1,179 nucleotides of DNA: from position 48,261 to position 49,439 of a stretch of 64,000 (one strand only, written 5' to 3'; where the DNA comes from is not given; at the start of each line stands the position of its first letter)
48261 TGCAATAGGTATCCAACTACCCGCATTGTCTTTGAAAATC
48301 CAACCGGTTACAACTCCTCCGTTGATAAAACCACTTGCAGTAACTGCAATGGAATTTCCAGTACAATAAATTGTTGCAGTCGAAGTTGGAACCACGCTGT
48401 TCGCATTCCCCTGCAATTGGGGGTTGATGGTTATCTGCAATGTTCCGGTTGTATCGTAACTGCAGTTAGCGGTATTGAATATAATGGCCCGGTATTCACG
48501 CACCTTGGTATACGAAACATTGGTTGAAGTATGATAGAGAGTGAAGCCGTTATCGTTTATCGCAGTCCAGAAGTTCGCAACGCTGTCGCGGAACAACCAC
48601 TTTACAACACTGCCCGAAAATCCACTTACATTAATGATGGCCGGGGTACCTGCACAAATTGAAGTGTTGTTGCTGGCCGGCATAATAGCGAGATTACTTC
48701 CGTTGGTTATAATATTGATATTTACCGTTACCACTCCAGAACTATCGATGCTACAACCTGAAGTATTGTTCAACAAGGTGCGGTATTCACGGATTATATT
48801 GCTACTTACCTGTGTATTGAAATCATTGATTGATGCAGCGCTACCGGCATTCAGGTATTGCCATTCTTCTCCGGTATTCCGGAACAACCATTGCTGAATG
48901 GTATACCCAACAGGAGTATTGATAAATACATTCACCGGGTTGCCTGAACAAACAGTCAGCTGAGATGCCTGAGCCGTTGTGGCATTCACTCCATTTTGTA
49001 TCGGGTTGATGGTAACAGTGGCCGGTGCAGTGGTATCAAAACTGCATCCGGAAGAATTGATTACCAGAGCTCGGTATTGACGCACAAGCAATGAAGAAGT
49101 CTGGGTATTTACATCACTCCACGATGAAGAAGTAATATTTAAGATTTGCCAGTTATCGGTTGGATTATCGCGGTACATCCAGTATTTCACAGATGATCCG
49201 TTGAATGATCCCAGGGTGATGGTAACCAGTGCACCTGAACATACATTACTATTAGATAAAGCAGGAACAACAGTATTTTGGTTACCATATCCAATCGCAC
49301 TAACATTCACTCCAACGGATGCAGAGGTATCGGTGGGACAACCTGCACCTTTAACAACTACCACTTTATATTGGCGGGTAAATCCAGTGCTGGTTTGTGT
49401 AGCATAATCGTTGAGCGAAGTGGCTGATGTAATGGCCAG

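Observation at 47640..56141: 8.5-kb gene for a 2833-aa T9SS cargo protein made of about 27 diverged ~100-aa repeats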

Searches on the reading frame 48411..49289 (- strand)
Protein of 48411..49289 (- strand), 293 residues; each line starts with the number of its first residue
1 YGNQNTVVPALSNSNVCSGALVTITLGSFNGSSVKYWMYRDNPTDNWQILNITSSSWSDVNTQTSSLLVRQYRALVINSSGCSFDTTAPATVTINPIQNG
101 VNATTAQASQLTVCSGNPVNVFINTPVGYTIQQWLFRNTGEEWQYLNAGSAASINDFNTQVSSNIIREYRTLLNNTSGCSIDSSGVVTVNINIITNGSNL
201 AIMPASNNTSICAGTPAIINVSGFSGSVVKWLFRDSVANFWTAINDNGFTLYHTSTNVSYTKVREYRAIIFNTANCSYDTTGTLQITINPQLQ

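Call 39: predict_structure(alignment_id=A2)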
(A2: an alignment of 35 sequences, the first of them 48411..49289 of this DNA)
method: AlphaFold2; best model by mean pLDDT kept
length: 293 residues; sequences in the alignment: 35
mean_pLDDT: 93.5   pTM: 0.72
mean pLDDT of the five models: 93.5, 93.0, 92.9, 92.8, 91.9
residues with pLDDT >= 90: 261; 70-90: 29; 50-70: 3; < 50: 0
segments of 3 or more residues with pLDDT < 50: none
pLDDT, mean of each block of 10 residues (from residue 1): 90 94 86 89 94 93 94 91 91 95 95 96 95 95 90 95 96 93 96 96 95 96 94 91 96 94 96 94 96 75
secondary structure, 60 per line:
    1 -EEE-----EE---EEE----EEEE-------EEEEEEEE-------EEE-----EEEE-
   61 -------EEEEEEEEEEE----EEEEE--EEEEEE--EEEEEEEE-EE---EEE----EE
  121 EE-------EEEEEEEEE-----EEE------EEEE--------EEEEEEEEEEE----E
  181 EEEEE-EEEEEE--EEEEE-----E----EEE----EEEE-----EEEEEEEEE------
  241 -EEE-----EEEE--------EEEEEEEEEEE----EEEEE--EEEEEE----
elements in order: E2-4 E15-17 E22-25 E33-40 E48-50 E56-59 E68-78 E83-87 E90-95 E98-105 E112-114 E119-122 E130-138 E144-146 E153-156 E165-175 E180-185 E187-192 E195-199 E210-212 E217-220 E226-234 E242-244 E250-253 E262-272 E277-281 E284-289

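Call 41: fold_search(model_id=the predicted structure, library=pdb)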
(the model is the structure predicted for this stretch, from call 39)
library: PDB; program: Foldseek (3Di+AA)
matches with E <= 10: 1967; with E <= 0.001: 630
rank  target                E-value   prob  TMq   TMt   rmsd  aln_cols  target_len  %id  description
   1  9flx_A                1.9e-11  1.00  0.31  0.28  11.6       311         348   16  CryoEM structure of the fragment-4 (4074-4421) in the grappling hook protein A (GhpA) in the bacterium Aureispira sp.  (released 2024-10-16)
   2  9g8b_A                2.8e-11  1.00  0.32  0.29  10.9       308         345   12  CryoEM structure of the fragment-2 (2892-3236) in the grappling hook protein A (GhpA) in the bacterium Aureispira sp.  (released 2024-10-16)
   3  5e4s                  5.9e-11  1.00  0.31  0.30  14.5       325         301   13  Crystal structure of mouse CNTN4 FN1-FN3 domains (released 2016-08-31)
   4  8bnq_A                1.6e-10  1.00  0.25  0.25  14.1       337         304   10  Crystal structure of the FnIII-tandem A84-A86 from the A-band of titin (released 2023-04-12)
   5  8din_C                1.6e-10  1.00  0.28  0.31  21.0       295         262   11  The complex structure between human IgG1 Fc and its high affinity receptor FcgRI H174R variant (released 2023-05-10)
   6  7mrq                  2.6e-10  1.00  0.31  0.30  11.9       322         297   11  Chicken CNTN4 FN1-FN3 domains with T751A, V752A, Y781A, E786A mutations (released 2022-01-05)
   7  8q6t_I                2.9e-10  1.00  0.36  0.13  12.2       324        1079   13  Helical reconstruction of the relaxed thick filament from FIB milled left ventricular mouse myofibrils (released 2023-11-01)
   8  9fly_A                2.9e-10  1.00  0.34  0.16  10.5       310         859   13  CryoEM structure of the base (4151-5009) in the grappling hook protein A (GhpA) in the bacterium Aureispira sp. CCB-QB (released 2024-10-16)
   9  6grt_B                2.9e-10  1.00  0.25  0.14  20.1       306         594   11  Paired immunoglobulin-like receptor B (PirB) or Leukocyte immunoglobulin-like receptor subfamily B member 3 (LILRB3) f (released 2019-02-06)
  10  7mrk_D                3.0e-10  1.00  0.28  0.28  13.2       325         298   13  Chicken CNTN4 APP complex (released 2022-01-05)
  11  7mrs_A                3.2e-10  1.00  0.29  0.29  13.9       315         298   11  Zebrafish CNTN4 APPb complex (released 2022-01-05)
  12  6grs_B                4.1e-10  1.00  0.31  0.19  18.6       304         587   12  Paired immunoglobulin-like receptor B (PirB) or Leukocyte immunoglobulin-like receptor subfamily B member 3 (LILRB3) f (released 2019-02-06)
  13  5e55_A                4.1e-10  1.00  0.27  0.26  17.7       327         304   12  Crystal structure of mouse CNTN6 FN1-FN3 domains (released 2016-08-31)
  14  8bnq_B                6.5e-10  1.00  0.29  0.29  11.3       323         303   12  Crystal structure of the FnIII-tandem A84-A86 from the A-band of titin (released 2023-04-12)
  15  6grt_A                6.8e-10  1.00  0.25  0.14  20.6       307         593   12  Paired immunoglobulin-like receptor B (PirB) or Leukocyte immunoglobulin-like receptor subfamily B member 3 (LILRB3) f (released 2019-02-06)
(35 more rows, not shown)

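Call 76: search_solved_structures(query=A2, max_evalue=10, show_alignments=2)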
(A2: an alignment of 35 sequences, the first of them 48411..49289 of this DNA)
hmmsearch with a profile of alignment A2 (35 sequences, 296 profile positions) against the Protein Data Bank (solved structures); distinct sequences matched with E-value up to 10: 2.
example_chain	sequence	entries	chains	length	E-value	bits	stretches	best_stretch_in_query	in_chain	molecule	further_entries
9d7z_J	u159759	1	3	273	0.021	16.9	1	19-109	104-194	Ig-like domain-containing protein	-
5g3o_A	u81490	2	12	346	0.86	11.6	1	117-152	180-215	FORMAMIDASE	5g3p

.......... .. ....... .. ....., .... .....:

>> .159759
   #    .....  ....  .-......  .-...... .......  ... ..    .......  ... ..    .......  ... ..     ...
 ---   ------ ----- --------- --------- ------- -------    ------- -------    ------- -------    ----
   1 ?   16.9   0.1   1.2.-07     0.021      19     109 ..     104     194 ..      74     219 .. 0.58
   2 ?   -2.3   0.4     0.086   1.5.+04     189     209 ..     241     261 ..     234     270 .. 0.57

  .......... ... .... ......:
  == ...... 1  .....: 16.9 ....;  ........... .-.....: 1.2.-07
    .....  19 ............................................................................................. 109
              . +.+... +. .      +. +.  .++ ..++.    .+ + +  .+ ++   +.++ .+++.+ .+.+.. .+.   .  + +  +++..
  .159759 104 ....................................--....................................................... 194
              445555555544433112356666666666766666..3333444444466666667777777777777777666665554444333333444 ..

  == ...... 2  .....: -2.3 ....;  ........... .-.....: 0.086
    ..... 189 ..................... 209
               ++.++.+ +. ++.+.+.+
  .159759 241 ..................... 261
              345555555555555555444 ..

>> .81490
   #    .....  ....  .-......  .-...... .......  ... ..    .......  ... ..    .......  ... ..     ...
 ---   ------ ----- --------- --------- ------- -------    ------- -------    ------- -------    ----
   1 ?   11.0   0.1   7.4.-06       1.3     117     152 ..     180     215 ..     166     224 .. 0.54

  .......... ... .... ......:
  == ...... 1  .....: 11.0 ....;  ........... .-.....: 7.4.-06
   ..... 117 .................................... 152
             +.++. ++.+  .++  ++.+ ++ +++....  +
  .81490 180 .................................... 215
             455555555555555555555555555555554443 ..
